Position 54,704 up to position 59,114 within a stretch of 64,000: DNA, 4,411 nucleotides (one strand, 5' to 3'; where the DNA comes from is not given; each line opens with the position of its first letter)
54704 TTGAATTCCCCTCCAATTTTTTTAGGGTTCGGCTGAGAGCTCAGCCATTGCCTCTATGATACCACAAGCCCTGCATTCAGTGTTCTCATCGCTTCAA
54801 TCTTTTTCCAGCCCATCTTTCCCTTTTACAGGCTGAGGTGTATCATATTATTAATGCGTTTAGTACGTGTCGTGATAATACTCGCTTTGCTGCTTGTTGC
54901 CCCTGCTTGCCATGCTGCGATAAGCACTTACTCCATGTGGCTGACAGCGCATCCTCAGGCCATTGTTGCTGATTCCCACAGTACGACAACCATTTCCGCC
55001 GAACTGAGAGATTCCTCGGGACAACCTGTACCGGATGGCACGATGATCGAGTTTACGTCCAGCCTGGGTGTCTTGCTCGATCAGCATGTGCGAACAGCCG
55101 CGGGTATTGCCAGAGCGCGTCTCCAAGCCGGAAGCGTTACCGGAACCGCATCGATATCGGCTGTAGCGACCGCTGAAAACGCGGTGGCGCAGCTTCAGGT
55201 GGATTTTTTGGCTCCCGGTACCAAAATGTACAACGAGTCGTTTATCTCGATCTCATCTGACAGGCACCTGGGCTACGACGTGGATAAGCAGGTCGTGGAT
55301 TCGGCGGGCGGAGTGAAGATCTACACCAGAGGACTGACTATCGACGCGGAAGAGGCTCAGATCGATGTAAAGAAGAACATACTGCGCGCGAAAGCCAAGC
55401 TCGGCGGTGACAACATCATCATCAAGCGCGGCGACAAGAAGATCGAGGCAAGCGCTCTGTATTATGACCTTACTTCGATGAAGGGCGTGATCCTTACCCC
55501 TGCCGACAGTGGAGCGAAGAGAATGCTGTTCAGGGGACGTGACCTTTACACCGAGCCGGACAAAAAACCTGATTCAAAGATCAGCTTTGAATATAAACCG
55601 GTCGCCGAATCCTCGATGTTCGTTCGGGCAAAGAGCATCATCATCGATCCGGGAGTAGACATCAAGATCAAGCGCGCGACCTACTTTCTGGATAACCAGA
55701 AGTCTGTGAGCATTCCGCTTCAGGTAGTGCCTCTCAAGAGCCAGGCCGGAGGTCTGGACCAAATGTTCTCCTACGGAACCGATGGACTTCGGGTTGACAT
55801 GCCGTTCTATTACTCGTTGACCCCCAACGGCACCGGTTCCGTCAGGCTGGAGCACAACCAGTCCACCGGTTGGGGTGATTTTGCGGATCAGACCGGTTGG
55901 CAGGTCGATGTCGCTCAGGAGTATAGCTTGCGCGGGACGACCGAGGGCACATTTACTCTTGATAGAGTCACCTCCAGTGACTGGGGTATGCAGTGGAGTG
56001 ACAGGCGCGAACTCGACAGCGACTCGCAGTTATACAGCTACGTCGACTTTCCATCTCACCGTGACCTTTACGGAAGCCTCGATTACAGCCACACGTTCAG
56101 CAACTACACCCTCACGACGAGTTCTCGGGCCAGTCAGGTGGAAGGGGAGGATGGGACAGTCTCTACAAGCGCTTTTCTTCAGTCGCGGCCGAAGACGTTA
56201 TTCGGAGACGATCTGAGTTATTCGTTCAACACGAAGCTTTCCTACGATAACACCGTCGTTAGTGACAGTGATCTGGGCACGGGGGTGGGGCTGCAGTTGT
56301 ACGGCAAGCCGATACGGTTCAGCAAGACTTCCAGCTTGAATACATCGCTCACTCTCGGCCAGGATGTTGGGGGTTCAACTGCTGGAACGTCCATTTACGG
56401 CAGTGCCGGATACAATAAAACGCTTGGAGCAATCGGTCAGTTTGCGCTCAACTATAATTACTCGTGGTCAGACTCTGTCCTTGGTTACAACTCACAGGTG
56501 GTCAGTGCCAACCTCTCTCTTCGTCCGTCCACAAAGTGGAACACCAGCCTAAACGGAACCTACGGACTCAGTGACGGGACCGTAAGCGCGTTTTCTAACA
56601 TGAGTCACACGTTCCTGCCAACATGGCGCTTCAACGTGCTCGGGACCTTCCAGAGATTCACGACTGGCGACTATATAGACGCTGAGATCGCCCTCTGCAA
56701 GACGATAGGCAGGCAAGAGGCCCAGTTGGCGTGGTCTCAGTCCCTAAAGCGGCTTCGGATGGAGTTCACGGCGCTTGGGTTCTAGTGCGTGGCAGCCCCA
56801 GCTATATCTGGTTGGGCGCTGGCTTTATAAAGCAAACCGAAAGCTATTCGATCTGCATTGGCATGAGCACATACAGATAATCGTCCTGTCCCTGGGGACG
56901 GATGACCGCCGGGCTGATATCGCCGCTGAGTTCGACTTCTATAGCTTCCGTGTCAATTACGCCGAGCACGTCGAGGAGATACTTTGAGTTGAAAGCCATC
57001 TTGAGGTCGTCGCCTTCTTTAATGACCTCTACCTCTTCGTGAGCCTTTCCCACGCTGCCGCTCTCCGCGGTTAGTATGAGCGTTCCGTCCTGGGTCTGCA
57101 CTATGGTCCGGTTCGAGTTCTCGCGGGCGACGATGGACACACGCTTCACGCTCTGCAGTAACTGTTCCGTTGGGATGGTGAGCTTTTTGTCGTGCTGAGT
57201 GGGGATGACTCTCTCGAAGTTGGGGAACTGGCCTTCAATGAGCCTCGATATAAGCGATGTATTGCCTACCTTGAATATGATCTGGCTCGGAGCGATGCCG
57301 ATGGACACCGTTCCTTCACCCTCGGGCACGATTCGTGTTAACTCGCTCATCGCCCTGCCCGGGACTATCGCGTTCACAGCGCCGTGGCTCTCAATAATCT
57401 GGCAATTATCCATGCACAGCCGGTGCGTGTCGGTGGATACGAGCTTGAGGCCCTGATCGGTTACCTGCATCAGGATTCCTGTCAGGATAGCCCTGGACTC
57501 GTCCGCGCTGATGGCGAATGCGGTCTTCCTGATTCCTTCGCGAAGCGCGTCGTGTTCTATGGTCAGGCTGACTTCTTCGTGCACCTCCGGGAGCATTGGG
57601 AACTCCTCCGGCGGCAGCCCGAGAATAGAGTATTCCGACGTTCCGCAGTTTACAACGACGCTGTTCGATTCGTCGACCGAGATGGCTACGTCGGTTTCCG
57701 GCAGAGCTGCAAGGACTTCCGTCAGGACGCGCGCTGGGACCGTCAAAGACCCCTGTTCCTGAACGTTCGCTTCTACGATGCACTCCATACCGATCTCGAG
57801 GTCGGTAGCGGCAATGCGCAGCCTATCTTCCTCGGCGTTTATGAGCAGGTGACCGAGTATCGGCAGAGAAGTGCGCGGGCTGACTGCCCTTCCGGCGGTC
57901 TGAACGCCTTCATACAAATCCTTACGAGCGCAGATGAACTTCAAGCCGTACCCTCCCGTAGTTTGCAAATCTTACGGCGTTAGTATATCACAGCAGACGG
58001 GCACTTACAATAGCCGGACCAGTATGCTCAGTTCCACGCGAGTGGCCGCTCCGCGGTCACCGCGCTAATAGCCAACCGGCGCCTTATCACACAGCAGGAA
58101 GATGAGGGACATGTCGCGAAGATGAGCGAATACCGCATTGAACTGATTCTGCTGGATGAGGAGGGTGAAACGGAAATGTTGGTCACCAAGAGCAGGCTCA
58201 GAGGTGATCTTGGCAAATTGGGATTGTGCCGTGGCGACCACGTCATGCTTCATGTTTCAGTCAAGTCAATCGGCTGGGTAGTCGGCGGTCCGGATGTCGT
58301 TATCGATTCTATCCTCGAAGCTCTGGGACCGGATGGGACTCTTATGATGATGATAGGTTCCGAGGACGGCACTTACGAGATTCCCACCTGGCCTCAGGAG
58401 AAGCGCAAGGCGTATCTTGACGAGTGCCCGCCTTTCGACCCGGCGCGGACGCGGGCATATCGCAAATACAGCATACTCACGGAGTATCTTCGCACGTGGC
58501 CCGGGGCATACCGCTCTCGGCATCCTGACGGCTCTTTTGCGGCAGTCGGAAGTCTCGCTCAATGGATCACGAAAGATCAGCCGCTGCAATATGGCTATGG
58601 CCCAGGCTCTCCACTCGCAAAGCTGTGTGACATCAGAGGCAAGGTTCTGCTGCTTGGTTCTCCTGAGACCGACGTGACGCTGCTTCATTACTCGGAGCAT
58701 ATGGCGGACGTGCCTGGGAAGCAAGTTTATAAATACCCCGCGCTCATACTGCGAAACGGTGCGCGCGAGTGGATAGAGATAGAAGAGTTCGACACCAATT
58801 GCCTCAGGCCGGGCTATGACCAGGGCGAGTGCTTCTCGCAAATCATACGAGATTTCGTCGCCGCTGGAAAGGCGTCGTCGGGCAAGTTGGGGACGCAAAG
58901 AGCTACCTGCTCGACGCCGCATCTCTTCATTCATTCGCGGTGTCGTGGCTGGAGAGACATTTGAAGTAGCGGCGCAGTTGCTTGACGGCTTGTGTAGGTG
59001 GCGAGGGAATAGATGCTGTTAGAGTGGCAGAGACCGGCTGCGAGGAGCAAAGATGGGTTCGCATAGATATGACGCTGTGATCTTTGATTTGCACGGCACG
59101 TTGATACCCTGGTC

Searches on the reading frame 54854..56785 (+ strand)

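Call 98: search_protein_families(library=pfam, proteins=[window:54854-56785:+], max_evalue=0.001)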
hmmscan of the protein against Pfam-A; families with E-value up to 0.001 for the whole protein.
window:54854-56785:+ (643 aa): 2 families
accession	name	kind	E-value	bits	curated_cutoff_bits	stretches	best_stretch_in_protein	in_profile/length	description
PF09134.16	Invasin_D3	-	2.3e-11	44.5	33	1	30-120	7-97/98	Invasin, domain 3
PF02369.22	Big_1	-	4.1e-07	30.4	34.9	1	30-118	4-92/93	Bacterial Ig-like domain (group 1)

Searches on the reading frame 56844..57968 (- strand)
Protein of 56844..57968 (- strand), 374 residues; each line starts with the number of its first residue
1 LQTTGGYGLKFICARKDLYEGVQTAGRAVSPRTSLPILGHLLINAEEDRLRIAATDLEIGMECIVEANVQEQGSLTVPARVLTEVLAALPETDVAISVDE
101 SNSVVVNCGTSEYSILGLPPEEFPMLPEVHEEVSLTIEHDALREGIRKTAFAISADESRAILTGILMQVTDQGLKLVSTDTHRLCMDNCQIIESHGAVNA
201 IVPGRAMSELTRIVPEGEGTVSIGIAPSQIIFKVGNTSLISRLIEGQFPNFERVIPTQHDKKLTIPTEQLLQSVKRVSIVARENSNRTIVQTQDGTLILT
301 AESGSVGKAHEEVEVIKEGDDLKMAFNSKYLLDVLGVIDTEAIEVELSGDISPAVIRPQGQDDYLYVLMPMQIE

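Call 98: search_protein_families(library=pfam, proteins=[window:56844-57968:-], max_evalue=0.001)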
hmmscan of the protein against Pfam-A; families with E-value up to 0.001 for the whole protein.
window:56844-57968:- (374 aa): 3 families
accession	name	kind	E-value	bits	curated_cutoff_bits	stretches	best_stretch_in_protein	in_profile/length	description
PF00712.24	DNA_pol3_beta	-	7.1e-45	152.5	24.4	2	9-127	1-120/120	DNA polymerase III beta subunit, N-terminal domain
PF02768.20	DNA_pol3_beta_3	-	3.6e-36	124.1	27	1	253-371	2-120/121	DNA polymerase III beta subunit, C-terminal domain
PF02767.21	DNA_pol3_beta_2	-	3.9e-33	114.6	27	1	137-250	2-116/116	DNA polymerase III beta subunit, central domain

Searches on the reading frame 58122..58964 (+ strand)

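Call 98: search_protein_families(library=pfam, proteins=[window:58122-58964:+], max_evalue=0.001)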
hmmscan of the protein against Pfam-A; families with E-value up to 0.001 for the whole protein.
window:58122-58964:+ (280 aa): 1 family
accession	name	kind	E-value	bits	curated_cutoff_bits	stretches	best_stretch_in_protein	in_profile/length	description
PF02522.19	Antibiotic_NAT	-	2.7e-59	201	25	1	42-263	1-217/232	Aminoglycoside 3-N-acetyltransferase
